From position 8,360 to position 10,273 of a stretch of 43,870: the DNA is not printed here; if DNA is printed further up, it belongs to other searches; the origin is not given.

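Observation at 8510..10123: Subunit I homolog with all six metal-ligand histidines and the D/K-channel residues substituted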

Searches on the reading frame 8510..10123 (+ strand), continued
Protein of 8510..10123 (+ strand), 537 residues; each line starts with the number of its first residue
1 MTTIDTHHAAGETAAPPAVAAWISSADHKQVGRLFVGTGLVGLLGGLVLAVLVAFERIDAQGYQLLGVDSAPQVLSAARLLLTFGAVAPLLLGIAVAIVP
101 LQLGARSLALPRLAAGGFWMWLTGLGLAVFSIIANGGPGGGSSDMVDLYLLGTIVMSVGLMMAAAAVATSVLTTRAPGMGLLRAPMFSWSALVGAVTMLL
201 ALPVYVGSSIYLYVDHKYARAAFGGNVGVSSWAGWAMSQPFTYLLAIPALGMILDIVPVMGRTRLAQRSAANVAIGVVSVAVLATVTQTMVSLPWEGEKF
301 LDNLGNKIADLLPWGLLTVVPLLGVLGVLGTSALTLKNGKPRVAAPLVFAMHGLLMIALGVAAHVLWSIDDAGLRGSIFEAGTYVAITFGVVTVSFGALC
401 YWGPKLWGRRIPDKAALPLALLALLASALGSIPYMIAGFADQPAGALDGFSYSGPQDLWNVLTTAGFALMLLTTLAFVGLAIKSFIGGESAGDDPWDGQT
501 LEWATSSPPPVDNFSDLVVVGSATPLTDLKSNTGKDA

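Call 40: list_cluster_members(proteins=[P0243, P0250, P0264, P0290, P0337, P0351, P0380, P0346, P0364, P0297])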
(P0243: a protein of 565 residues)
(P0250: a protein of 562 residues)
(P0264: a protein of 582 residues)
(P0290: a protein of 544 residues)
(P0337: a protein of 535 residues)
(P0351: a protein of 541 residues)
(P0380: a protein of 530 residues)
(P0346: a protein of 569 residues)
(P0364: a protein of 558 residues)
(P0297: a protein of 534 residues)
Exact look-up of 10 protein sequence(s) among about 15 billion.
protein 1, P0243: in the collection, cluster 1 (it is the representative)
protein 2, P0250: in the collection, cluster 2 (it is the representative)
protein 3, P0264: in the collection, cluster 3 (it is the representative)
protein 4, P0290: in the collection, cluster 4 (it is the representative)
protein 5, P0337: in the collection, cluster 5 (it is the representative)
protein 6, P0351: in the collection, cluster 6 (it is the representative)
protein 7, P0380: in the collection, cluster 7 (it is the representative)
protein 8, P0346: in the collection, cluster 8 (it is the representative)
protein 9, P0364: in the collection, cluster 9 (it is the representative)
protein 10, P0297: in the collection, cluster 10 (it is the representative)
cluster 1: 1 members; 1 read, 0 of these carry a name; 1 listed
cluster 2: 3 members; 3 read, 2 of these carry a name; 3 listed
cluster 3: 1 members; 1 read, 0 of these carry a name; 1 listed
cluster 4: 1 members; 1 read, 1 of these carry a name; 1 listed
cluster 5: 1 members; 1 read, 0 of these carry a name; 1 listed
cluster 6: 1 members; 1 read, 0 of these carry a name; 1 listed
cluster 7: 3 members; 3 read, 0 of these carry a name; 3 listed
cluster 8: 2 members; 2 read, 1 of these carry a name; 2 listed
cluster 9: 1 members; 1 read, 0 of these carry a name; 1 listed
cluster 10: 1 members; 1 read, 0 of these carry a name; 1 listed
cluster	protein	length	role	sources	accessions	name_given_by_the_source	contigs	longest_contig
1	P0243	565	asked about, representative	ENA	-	-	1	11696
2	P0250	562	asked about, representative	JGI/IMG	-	heme/copper-type cytochrome/quinol oxidase subunit 1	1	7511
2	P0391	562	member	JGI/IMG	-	heme/copper-type cytochrome/quinol oxidase subunit 1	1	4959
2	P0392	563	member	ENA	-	-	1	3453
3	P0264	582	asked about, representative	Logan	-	-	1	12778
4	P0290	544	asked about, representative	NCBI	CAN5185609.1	cytochrome c oxidase subunit I [soil metagenome]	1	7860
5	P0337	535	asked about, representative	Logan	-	-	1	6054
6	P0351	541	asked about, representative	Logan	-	-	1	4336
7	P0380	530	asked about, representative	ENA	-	-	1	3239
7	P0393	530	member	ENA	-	-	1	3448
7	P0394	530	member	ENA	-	-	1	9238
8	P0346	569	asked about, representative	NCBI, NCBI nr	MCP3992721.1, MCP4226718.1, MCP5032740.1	MAG: hypothetical protein GY724_26880 [Actinomycetia bacterium] | hypothetical protein [Actinomycetes bacterium]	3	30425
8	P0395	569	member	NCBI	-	-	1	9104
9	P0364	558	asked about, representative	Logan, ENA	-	-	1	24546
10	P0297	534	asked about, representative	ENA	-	-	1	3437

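Call 43: find_encoding_contigs(protein=P0346, flank=8000, max_places=1)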
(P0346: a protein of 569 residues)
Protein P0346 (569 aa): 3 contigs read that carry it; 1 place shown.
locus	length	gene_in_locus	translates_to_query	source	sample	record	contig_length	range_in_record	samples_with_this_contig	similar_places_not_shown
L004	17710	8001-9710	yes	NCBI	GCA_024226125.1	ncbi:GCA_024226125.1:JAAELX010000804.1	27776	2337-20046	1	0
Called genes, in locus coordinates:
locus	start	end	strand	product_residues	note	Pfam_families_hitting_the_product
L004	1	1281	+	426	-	PF00709:Adenylsucc_synt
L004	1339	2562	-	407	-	-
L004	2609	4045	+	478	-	PF00206:Lyase_1, PF10397:ADSL_C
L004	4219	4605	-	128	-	-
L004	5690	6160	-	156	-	PF09438:DUF2017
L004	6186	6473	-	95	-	PF02617:ClpS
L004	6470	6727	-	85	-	-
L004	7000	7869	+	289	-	PF01040:UbiA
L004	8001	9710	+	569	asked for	PF00115:COX1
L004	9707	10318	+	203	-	-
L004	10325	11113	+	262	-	-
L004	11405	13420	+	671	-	PF00115:COX1, PF12270:Cyt_c_ox_IV (weak)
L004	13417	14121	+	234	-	PF00510:COX3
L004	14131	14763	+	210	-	PF01243:PNPOx_N, PF10590:PNP_phzG_C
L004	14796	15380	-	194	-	-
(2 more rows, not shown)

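Call 44: find_encoding_contigs(protein=P0364, flank=8000, max_places=1)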
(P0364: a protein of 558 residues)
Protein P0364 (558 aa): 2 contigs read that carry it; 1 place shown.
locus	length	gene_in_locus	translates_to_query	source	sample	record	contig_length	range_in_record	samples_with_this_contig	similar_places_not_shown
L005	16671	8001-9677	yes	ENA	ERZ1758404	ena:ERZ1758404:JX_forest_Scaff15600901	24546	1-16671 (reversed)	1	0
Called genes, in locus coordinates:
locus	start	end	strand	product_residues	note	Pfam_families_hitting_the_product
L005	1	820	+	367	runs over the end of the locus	PF14257:DUF4349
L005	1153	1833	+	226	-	-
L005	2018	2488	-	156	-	PF10127:RlaP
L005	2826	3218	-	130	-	PF01850:PIN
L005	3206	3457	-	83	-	PF02604:PhdYeFM_antitox (weak)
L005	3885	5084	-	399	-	PF23493:CysS_C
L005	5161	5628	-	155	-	PF09438:DUF2017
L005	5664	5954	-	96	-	PF02617:ClpS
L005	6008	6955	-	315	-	PF02628:COX15-CtaA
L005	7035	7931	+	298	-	PF01040:UbiA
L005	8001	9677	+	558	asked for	PF00115:COX1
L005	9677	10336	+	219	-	PF00510:COX3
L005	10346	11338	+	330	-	-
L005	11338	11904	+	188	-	PF00578:AhpC-TSA, PF08534:Redoxin, PF00085:Thioredoxin (faint), PF13098:Thioredoxin_2, PF13905:Thioredoxin_8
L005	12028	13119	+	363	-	PF02790:COX2_TM, PF00116:COX2, PF13442:Cytochrome_CBB3 (faint), PF00034:Cytochrom_C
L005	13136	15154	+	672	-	PF00115:COX1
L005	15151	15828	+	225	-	PF00510:COX3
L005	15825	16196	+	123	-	PF03626:COX4_pro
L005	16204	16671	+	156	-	?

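Call 45: find_encoding_contigs(protein=P0290, flank=8000, max_places=1)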
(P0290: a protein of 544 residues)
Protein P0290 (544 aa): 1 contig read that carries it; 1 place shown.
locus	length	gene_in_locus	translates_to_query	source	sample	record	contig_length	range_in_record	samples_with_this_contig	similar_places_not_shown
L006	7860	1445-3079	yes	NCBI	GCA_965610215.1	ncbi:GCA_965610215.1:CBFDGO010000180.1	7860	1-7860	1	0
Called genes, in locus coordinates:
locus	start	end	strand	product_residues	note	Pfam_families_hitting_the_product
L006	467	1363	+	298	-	PF01040:UbiA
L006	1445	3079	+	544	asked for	PF00115:COX1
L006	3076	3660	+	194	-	PF00510:COX3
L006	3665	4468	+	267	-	-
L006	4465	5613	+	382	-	PF02790:COX2_TM (weak), PF00116:COX2, PF00034:Cytochrom_C (faint), PF13442:Cytochrome_CBB3 (faint)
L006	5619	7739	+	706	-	PF00115:COX1, PF24396:DUF7541 (faint), PF12270:Cyt_c_ox_IV (weak)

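Call 46: find_encoding_contigs(protein=P0264, flank=8000, max_places=1)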
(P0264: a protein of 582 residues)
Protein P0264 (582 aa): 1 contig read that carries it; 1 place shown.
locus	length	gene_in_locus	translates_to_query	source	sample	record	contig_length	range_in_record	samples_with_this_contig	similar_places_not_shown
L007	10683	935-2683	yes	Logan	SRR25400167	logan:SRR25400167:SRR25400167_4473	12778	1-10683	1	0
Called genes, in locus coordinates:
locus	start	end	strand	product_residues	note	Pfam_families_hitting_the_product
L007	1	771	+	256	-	?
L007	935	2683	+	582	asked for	PF00115:COX1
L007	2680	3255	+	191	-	PF00510:COX3 (weak)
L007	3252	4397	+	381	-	-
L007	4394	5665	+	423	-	PF02790:COX2_TM, PF00116:COX2, PF00034:Cytochrom_C (faint)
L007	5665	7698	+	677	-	PF00115:COX1, PF12270:Cyt_c_ox_IV (weak)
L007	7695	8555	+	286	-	PF00510:COX3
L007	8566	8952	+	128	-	PF03626:COX4_pro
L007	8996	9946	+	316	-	PF09678:Caa3_CtaG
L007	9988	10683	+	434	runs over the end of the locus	PF02403:Seryl_tRNA_N, PF00587:tRNA-synt_2b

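Call 47: find_related_loci(query=A1, collection=genome_contigs, flank=6000)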
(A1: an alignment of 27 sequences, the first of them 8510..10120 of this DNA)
Query A1 (537 aa) in genome_contigs; peptide patterns used: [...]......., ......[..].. (x = any residue, [..] = any of these).
599 stretches matched a pattern (row limit reached: there are more); 598 encode a relative of the query (tblastn E <= 1e-3); the best 80 are kept; 80 distinct loci.
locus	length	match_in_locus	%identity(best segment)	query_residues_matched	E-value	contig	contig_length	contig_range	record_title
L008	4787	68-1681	86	1-537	0e+0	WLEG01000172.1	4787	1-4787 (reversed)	MAG: Actinomycetota bacterium isolate UFOp-RE-18aug17-291 RE-18aug17-291-c172, whole genome shotgun sequence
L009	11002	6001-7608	71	1-535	0e+0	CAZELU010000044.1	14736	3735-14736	MAG TPA_asm: uncultured Bifidobacterium sp. isolate SRP278252_co3_52 genome assembly, contig: NODE_7541_length_14736_cov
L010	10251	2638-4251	88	1-537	0e+0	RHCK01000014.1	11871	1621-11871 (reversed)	MAG: Acidimicrobiia bacterium isolate WBB_6_010 contig_100_13, whole genome shotgun sequence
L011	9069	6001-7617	50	1-535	4e-158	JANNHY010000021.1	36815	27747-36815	MAG: Ilumatobacteraceae bacterium isolate SOY_6_C_metabat_189 SOY_6_C_k141_1209206, whole genome shotgun sequence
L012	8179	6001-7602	49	1-530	2e-156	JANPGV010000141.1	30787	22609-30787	MAG: Ilumatobacteraceae bacterium isolate VAR_69_metabat_274 VAR_69_k141_4065413, whole genome shotgun sequence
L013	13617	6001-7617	48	1-535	2e-146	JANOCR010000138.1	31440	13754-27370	MAG: Ilumatobacteraceae bacterium isolate VAR_17_metabat_326 VAR_17_k141_2083466, whole genome shotgun sequence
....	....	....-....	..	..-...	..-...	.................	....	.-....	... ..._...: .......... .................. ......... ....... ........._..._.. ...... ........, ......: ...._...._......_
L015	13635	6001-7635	49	1-537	3e-138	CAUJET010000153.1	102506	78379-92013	MAG: Actinomycetota bacterium isolate KLAP8 genome assembly, contig: KLAP8_27327, whole genome shotgun sequence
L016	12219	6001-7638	45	1-533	7e-129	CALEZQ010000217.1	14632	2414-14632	MAG TPA_asm: uncultured actinobacterium isolate SRR1506988_bin.119_CONCOCT_v1.1_MAG genome assembly, contig: ERZ761606.1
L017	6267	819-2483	45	1-537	1e-127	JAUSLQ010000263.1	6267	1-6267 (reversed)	MAG: Actinomycetota bacterium isolate E19_concoct.bin.17_sub E19_k141_569627, whole genome shotgun sequence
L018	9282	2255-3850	44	18-537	1e-125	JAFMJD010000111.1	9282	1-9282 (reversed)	MAG: Actinomycetota bacterium isolate DEBay_Sum019D_L_G_128 NODE_8577_length_9282_cov_8.628373, whole genome shotgun seq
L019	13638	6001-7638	45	1-536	1e-122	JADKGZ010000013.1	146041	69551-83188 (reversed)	MAG: Acidimicrobiaceae bacterium isolate Skiv_18-Q3-R9-52_BAT3C.106 tig00014687-10-1454740, whole genome shotgun sequenc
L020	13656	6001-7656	44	1-537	3e-120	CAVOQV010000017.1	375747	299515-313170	MAG: Ilumatobacteraceae bacterium isolate MFD09964.bin.1.373 genome assembly, contig: contig_79, whole genome shotgun se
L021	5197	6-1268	49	117-532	9e-120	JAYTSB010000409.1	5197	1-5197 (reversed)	MAG: Actinomycetota bacterium isolate GFS_4931 GFS_4931_408, whole genome shotgun sequence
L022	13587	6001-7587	40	1-534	4e-107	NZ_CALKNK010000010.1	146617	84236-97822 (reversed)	MAG: uncultured Ilumatobacter sp. isolate S4_Bin_Bin_20_sub_1 c_000002663042, whole genome shotgun sequence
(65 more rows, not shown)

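Call 57: find_encoding_contigs(protein=P0390, flank=8000, max_places=2)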
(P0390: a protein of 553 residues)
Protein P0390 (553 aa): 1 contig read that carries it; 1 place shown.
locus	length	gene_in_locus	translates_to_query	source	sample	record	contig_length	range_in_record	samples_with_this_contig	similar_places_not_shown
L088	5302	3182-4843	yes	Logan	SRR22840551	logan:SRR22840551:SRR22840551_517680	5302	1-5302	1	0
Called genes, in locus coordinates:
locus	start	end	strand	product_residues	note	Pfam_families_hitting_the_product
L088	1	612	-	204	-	?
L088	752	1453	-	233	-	PF00106:adh_short, PF01370:Epimerase, PF13561:adh_short_C2, PF08659:KR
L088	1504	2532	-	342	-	PF03706:LPG_synthase_TM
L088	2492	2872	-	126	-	-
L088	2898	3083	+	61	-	-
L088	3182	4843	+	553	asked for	PF00115:COX1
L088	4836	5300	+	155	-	?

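Call 58: find_encoding_contigs(protein=P0394, flank=8000, max_places=2)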
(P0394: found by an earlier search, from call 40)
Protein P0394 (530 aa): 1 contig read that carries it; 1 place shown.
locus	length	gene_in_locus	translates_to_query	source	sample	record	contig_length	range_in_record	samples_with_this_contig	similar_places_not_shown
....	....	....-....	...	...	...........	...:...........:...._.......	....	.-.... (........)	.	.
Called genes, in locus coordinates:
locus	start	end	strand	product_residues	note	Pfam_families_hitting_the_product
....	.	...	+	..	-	?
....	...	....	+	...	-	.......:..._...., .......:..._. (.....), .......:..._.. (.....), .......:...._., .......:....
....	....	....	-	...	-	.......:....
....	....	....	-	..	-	-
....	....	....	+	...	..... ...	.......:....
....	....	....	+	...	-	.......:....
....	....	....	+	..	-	-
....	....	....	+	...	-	-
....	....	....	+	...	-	-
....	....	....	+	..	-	?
